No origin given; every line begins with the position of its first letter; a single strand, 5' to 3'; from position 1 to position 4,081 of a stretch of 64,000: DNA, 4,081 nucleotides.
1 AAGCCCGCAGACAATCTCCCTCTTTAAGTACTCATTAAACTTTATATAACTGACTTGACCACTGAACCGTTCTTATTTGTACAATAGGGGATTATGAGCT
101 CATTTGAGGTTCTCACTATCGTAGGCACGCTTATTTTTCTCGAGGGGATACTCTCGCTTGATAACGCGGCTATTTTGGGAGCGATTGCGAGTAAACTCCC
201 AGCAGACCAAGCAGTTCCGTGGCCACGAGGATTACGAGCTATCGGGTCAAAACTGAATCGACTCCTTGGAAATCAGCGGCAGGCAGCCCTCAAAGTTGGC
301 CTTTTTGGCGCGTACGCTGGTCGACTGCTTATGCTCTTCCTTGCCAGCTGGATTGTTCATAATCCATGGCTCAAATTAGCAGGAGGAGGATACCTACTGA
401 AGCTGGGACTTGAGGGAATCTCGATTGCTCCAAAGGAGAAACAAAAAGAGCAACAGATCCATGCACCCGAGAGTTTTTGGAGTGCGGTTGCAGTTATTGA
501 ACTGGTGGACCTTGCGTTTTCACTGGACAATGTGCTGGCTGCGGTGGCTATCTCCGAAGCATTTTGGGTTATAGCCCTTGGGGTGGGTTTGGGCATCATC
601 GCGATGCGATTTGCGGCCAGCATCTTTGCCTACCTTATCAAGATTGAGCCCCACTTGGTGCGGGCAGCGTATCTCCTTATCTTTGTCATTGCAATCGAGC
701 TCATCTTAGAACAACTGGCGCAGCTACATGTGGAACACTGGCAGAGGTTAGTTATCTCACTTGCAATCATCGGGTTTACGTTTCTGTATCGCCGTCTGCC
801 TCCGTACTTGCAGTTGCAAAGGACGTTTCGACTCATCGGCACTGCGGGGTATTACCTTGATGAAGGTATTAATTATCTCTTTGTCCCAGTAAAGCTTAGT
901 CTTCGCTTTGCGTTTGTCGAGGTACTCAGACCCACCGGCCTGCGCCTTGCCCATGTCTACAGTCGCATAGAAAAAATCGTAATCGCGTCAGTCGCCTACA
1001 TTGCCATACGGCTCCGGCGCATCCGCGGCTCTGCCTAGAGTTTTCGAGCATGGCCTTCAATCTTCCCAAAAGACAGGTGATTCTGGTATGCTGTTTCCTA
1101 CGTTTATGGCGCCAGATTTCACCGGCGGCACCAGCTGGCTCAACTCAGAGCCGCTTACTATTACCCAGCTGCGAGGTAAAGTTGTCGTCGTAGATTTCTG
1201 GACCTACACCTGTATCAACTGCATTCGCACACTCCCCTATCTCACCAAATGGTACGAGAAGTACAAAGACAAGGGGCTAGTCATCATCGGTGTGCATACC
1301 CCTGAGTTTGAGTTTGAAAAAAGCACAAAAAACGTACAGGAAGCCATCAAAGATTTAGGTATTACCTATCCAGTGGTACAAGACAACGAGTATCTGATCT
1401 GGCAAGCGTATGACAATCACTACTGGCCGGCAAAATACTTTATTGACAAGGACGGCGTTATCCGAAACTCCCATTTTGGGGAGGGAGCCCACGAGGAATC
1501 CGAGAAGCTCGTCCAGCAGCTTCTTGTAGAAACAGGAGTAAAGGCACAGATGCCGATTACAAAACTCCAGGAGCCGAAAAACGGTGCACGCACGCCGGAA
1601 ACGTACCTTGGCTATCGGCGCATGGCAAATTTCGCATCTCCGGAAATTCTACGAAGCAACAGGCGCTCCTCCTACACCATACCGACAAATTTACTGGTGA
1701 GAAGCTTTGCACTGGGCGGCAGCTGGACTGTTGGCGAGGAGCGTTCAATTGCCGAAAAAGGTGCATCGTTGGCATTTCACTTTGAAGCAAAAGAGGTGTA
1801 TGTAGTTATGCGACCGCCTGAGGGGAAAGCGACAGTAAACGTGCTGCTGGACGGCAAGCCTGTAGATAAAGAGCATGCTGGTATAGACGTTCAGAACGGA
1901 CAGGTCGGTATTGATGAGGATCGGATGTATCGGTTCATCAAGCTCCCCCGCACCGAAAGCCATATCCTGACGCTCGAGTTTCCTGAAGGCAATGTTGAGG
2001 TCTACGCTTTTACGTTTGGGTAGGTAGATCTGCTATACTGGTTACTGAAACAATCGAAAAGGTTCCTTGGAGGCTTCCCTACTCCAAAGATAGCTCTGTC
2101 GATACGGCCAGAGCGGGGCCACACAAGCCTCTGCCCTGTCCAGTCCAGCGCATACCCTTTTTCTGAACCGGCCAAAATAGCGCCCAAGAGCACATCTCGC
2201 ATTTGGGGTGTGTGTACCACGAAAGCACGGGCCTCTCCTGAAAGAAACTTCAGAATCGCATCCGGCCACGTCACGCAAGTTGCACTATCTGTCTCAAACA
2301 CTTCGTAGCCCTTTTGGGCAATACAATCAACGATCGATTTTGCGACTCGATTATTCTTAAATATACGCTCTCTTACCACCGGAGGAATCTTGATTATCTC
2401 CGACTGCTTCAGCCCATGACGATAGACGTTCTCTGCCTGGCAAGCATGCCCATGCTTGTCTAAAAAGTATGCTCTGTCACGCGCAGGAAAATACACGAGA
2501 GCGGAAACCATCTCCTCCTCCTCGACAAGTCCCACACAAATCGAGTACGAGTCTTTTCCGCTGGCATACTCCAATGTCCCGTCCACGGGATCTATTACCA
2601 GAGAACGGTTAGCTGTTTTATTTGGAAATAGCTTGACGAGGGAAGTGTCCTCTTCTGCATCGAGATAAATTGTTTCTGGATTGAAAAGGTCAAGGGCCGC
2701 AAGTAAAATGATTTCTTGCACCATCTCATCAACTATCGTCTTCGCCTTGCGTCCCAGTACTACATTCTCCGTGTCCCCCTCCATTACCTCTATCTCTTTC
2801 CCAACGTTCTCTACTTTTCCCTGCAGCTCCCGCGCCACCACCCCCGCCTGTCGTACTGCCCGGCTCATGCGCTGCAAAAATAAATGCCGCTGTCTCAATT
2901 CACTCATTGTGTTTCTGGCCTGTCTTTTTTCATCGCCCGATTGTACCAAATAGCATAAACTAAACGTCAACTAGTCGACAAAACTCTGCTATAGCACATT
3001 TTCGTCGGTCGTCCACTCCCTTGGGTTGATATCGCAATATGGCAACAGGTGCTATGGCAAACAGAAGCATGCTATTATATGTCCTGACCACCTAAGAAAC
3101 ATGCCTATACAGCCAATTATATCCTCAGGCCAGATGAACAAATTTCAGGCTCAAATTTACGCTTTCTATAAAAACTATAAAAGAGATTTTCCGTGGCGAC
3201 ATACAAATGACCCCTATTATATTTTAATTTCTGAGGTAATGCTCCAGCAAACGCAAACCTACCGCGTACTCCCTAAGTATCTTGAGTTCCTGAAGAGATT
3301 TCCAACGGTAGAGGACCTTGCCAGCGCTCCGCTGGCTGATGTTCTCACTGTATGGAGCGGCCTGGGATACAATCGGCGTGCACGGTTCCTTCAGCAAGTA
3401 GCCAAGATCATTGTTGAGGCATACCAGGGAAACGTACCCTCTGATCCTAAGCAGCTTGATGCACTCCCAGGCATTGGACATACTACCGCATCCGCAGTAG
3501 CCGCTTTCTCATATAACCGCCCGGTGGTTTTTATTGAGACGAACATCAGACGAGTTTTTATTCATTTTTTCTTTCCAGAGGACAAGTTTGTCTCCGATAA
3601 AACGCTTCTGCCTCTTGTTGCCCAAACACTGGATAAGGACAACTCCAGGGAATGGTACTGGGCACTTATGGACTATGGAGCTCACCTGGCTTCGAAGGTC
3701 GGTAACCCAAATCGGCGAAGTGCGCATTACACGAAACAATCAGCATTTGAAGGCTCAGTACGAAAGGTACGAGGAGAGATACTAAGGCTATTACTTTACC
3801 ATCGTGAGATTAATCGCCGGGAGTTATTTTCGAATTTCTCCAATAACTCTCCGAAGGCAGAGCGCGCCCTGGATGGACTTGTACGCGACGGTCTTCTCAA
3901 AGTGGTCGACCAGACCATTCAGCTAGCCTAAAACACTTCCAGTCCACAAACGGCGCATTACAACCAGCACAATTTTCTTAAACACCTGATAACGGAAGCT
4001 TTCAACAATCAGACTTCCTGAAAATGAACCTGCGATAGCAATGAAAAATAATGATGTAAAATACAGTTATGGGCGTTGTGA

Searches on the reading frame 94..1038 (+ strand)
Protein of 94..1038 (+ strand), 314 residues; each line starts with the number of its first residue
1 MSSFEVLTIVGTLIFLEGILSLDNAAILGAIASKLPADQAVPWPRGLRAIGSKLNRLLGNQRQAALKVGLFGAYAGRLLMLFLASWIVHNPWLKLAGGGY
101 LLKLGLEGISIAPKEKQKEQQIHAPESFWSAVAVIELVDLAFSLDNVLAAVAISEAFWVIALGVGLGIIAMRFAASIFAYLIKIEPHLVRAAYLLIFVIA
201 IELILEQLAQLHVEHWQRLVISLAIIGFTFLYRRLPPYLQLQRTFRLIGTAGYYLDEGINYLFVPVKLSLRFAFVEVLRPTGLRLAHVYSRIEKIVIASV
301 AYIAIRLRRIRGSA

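Call 56: search_protein_families(library=pfam, proteins=[window:94-1038:+], max_evalue=0.001)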
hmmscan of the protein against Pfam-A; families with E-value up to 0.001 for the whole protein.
window:94-1038:+ (314 aa): 2 families
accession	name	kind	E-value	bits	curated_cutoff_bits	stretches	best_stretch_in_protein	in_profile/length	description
PF03741.22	TerC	-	1.1e-39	136.4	27.8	1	55-206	23-177/178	Integral membrane protein TerC family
PF04332.21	DUF475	-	0.00063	20.1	27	1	131-229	184-282/293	Protein of unknown function (DUF475)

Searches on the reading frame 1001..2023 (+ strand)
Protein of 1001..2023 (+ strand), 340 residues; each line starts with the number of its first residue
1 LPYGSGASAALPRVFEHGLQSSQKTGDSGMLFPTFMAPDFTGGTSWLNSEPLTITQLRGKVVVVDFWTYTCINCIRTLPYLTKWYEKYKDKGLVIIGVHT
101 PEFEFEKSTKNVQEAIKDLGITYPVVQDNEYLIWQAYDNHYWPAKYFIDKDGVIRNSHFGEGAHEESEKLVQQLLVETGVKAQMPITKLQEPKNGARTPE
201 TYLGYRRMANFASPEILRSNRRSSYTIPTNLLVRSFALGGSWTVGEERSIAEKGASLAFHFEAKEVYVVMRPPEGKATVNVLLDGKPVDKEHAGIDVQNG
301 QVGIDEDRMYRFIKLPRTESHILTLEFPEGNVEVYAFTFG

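Call 56: search_protein_families(library=pfam, proteins=[window:1001-2023:+], max_evalue=0.001)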
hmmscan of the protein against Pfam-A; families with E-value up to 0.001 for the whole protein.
window:1001-2023:+ (340 aa): 5 families
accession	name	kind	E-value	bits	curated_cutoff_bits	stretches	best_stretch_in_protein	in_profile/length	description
PF17991.7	Thioredoxin_10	-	4.2e-37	128.3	27.1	1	198-340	1-142/142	Thioredoxin like C-terminal domain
PF00578.27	AhpC-TSA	-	1.4e-16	61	26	1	36-156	4-123/124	AhpC/TSA family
PF08534.16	Redoxin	-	4.1e-15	56.3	26.6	1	37-168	6-142/148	Redoxin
PF13905.12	Thioredoxin_8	-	5.9e-10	39.8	27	1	59-152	1-92/94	Thioredoxin-like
PF00255.25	GSHPx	-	0.00091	19.2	27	0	47-112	9-73/108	Glutathione peroxidase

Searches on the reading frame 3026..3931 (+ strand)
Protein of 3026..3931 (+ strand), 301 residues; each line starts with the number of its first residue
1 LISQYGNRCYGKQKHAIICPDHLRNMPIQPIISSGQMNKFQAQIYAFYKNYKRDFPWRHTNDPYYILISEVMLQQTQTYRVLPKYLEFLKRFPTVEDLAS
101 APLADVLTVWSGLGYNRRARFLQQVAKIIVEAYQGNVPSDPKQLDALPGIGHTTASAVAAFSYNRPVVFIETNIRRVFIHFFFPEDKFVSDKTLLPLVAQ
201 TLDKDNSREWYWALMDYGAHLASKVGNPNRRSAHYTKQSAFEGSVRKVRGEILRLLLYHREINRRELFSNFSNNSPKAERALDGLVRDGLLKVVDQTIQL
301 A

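Call 6: search_protein_families(library=pfam, proteins=[window:3026-3931:+], max_evalue=1)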
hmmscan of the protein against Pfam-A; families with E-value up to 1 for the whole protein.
window:3026-3931:+ (301 aa): 5 families
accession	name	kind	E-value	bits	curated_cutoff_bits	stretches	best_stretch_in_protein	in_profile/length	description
PF00730.31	HhH-GPD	-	1.2e-17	64.7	26.2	1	68-187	1-92/108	HhH-GPD superfamily base excision DNA repair protein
PF00633.29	HHH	-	0.00016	21.8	24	1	133-161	2-30/30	Helix-hairpin-helix motif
PF14520.12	HHH_5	-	0.032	15.2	27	0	112-156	9-49/57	Helix-hairpin-helix domain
PF17945.6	Crystall_4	-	0.14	13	30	0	93-128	31-66/90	Beta/Gamma crystallin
PF12826.13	HHH_2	-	0.15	12.7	27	0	141-162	34-55/64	Helix-hairpin-helix motif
